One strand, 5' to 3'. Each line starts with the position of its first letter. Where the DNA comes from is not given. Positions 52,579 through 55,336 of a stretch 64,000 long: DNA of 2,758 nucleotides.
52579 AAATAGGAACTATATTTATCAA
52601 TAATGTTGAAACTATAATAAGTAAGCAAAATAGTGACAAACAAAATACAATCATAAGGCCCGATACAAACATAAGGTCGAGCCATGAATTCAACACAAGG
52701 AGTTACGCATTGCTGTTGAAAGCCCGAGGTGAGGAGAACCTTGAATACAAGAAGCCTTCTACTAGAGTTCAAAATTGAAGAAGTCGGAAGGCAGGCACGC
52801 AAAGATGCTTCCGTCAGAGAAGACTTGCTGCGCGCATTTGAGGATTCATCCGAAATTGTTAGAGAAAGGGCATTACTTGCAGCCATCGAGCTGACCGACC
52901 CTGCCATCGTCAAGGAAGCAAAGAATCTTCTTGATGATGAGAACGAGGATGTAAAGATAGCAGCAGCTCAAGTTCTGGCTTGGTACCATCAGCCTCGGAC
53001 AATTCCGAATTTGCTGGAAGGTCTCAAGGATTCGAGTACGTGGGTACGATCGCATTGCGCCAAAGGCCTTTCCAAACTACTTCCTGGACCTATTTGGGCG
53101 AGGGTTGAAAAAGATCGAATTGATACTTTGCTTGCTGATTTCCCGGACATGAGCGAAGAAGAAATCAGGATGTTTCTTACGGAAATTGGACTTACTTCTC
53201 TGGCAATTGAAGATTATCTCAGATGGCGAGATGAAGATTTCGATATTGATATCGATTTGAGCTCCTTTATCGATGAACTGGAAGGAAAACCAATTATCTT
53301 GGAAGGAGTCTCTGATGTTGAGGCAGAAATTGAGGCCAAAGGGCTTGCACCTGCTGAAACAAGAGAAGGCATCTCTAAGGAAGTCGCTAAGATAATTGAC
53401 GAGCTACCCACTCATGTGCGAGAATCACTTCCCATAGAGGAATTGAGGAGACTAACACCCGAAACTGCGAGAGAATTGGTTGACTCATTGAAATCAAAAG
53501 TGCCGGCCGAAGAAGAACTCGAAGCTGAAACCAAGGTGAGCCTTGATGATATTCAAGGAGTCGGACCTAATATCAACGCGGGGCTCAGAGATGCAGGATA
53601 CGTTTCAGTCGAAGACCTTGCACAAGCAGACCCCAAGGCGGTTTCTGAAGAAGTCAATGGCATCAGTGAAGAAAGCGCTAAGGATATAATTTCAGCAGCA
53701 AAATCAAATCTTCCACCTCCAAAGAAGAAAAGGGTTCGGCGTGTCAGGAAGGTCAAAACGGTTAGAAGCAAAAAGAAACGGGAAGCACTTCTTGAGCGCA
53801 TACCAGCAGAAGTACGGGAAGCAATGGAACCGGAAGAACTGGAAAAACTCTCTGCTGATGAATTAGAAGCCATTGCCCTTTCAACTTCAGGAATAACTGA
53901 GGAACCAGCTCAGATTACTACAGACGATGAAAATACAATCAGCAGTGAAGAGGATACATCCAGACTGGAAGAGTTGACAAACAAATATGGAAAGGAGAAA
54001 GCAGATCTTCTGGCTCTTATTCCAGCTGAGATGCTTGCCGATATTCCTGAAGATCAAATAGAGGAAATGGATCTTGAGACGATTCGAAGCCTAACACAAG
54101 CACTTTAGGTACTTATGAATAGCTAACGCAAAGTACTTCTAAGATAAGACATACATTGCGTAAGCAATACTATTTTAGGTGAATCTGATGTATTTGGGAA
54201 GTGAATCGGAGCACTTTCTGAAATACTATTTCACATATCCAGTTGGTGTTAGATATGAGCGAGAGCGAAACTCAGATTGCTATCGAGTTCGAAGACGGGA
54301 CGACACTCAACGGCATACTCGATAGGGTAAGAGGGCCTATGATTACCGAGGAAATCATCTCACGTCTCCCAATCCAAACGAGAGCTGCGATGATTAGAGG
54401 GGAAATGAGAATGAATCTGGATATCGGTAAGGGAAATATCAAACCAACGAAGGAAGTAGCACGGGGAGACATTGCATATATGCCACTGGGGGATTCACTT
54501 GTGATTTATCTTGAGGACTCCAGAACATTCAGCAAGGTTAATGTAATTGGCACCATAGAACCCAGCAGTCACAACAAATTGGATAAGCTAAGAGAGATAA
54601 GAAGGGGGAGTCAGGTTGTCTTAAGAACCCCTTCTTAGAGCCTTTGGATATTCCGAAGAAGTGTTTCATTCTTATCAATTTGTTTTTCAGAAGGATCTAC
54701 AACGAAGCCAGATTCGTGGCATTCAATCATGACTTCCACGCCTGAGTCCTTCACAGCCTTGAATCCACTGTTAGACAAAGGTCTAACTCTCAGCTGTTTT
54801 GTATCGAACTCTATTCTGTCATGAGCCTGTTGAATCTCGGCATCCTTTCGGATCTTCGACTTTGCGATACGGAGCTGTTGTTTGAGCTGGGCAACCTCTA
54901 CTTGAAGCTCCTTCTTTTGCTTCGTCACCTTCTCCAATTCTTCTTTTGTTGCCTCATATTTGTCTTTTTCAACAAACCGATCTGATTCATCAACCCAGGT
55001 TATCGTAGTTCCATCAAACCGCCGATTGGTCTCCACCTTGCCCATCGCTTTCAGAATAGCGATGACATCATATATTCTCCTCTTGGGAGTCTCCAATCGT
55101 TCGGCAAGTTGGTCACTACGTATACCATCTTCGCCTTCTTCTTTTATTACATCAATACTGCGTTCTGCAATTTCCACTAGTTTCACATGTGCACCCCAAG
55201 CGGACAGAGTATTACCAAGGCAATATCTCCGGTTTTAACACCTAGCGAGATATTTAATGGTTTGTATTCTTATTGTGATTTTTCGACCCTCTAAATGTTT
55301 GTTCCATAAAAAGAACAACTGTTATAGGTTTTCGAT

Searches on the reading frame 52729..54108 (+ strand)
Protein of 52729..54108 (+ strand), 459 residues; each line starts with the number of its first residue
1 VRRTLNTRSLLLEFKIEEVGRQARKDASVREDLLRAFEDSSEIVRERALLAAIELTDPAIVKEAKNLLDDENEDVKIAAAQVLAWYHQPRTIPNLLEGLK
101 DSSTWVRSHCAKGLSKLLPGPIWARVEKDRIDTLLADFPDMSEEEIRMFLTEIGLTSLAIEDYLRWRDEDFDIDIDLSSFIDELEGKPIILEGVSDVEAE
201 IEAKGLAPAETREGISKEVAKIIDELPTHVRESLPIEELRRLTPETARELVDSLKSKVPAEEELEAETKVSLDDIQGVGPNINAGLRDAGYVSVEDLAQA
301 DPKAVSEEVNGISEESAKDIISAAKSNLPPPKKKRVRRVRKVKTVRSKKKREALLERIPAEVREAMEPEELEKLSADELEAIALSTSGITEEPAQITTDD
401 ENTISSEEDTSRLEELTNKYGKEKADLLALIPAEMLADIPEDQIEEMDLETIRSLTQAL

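Call 14: search_protein_families(library=pfam, proteins=[window:52729-54108:+], max_evalue=0.00001)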
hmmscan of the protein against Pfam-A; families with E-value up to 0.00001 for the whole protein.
window:52729-54108:+ (459 aa): 4 families
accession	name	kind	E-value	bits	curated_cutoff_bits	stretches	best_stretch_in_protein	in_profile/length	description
PF13646.12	HEAT_2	-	5.6e-13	49.4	27.7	1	66-117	6-58/88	HEAT repeats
PF14520.12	HHH_5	-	4.3e-11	43.6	27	1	272-325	4-56/57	Helix-hairpin-helix domain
PF02985.28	HEAT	-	3.6e-08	33.4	23.5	0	92-119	2-29/31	HEAT repeat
PF12717.13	Cnd1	-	5.7e-06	26.9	26.4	0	91-153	22-85/162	non-SMC mitotic condensation complex subunit 1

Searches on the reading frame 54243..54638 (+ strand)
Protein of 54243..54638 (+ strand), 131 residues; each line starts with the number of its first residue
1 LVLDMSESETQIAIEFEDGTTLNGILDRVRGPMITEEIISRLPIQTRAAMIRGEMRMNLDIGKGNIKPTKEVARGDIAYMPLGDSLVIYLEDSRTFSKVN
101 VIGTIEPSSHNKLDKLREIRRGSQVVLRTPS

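Call 15: search_protein_families(library=pfam, proteins=[window:54243-54638:+], max_evalue=0.00001)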
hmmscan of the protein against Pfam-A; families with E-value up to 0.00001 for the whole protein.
window:54243-54638:+ (131 aa): 1 family
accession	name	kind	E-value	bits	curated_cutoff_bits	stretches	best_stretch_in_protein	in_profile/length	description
PF04126.18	Cyclophil_like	-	7.3e-10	39.2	27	1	11-127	2-119/120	Cyclophilin-like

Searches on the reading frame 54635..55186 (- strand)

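Call 14: search_protein_families(library=pfam, proteins=[window:54635-55186:-], max_evalue=0.00001)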
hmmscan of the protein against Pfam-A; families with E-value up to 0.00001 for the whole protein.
window:54635-55186:- (183 aa): 1 family
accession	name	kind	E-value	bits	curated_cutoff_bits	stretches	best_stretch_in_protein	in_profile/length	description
PF02319.26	E2F_TDP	-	7.9e-09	35.6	25.7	1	6-64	8-63/65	E2F/DP family winged-helix DNA-binding domain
